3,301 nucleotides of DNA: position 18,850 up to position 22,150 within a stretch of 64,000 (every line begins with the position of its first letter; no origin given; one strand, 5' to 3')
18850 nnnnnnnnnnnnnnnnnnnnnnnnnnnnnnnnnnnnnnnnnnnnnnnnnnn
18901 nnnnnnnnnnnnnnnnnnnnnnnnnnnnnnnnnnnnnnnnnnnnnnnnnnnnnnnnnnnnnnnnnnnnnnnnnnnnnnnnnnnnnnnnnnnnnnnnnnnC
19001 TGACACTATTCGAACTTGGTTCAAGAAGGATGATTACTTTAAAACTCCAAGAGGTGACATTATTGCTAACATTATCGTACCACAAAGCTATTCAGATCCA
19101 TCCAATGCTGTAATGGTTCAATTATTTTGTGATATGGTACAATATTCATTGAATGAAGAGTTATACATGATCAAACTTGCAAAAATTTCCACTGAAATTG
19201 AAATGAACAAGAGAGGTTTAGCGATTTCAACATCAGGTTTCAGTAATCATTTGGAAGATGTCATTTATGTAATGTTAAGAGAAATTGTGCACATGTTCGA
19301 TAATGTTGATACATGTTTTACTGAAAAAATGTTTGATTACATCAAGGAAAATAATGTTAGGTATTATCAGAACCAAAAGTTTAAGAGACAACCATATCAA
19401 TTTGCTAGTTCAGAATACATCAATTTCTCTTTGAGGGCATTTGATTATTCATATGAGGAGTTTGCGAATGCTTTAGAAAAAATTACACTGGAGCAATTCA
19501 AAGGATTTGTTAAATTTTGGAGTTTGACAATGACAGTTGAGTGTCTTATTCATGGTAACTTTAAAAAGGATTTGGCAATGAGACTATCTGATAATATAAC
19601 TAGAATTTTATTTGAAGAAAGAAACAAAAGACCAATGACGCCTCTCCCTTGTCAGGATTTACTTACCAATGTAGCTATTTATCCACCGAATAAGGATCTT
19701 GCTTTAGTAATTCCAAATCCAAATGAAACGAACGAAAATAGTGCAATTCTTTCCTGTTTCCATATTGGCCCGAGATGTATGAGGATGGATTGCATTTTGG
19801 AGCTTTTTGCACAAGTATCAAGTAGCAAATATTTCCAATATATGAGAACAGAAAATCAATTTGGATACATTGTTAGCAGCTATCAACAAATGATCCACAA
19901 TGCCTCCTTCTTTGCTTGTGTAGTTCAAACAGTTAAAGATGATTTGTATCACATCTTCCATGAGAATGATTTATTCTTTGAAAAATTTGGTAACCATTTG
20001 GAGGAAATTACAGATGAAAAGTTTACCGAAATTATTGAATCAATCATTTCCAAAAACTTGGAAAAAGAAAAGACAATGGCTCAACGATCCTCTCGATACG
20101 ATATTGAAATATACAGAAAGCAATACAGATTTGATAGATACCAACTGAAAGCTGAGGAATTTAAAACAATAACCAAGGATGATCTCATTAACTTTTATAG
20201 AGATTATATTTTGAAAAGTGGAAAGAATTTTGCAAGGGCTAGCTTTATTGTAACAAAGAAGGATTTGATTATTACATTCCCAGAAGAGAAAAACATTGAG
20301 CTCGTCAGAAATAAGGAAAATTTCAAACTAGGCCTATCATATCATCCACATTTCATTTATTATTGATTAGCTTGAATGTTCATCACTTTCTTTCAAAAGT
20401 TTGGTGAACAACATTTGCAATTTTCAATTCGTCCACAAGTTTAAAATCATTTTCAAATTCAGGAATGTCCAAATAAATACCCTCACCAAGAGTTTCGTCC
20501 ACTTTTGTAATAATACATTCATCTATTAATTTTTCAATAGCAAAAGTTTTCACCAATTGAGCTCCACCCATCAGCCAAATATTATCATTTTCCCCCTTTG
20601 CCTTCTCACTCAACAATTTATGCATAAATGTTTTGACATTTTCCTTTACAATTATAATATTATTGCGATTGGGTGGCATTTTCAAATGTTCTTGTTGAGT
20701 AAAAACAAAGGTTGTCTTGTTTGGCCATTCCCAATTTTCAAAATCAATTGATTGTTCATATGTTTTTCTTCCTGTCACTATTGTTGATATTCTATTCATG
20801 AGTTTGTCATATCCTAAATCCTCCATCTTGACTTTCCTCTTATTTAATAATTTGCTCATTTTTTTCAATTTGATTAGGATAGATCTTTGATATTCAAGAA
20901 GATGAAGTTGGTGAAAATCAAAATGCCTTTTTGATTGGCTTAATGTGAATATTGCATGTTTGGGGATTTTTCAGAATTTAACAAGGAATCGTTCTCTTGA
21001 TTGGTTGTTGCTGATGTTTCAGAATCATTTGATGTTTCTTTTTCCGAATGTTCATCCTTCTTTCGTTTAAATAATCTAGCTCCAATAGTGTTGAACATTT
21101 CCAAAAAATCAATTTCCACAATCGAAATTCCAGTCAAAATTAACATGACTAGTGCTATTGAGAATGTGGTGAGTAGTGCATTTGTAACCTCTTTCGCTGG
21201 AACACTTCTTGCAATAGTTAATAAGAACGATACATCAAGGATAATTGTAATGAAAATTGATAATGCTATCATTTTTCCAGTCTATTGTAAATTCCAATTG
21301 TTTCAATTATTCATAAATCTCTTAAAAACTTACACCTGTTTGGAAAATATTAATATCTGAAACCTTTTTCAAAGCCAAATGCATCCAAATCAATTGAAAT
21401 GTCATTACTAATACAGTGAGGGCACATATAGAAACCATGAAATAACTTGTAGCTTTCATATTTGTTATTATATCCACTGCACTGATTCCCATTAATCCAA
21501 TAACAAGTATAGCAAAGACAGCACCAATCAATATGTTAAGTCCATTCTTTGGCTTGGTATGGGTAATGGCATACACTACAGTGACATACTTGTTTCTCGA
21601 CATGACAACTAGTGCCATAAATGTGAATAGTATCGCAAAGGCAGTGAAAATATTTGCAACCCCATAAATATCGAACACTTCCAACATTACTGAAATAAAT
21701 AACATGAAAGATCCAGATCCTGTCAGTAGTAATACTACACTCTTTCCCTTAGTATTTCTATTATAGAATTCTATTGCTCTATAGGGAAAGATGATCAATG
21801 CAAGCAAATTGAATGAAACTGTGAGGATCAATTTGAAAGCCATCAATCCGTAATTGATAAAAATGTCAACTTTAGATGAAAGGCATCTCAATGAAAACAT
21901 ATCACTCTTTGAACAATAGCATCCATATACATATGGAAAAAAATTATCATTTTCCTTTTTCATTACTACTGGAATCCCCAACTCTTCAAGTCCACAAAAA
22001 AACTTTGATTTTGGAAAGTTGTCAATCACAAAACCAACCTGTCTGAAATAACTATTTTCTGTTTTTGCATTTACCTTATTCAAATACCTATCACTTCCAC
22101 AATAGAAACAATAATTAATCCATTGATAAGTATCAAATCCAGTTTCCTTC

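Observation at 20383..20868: Intronless bacterial-type RibD_C / DHFR-family gene (candidate horizontal acquisition)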

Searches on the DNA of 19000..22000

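Call 60: search_rna_families(source=window, start=19000, end=22000, threshold=gathering)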
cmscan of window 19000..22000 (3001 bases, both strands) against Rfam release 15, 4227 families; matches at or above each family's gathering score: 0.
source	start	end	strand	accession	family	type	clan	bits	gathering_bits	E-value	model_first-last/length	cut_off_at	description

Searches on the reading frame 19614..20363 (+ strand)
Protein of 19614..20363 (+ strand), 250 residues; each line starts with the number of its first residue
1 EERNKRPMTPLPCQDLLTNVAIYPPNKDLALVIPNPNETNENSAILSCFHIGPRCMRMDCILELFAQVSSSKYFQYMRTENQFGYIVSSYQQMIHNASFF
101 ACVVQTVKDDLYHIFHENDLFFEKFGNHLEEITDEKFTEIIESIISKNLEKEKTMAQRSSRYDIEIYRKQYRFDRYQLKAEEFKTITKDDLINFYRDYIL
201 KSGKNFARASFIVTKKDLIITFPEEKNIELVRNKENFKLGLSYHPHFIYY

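Call 55: find_homologous_proteins(query=window:19614-20363:+, max_evalue=1e-20)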
Query window:19614-20363:+: 140 candidates shared short words with the query, none scored E <= 1e-20.
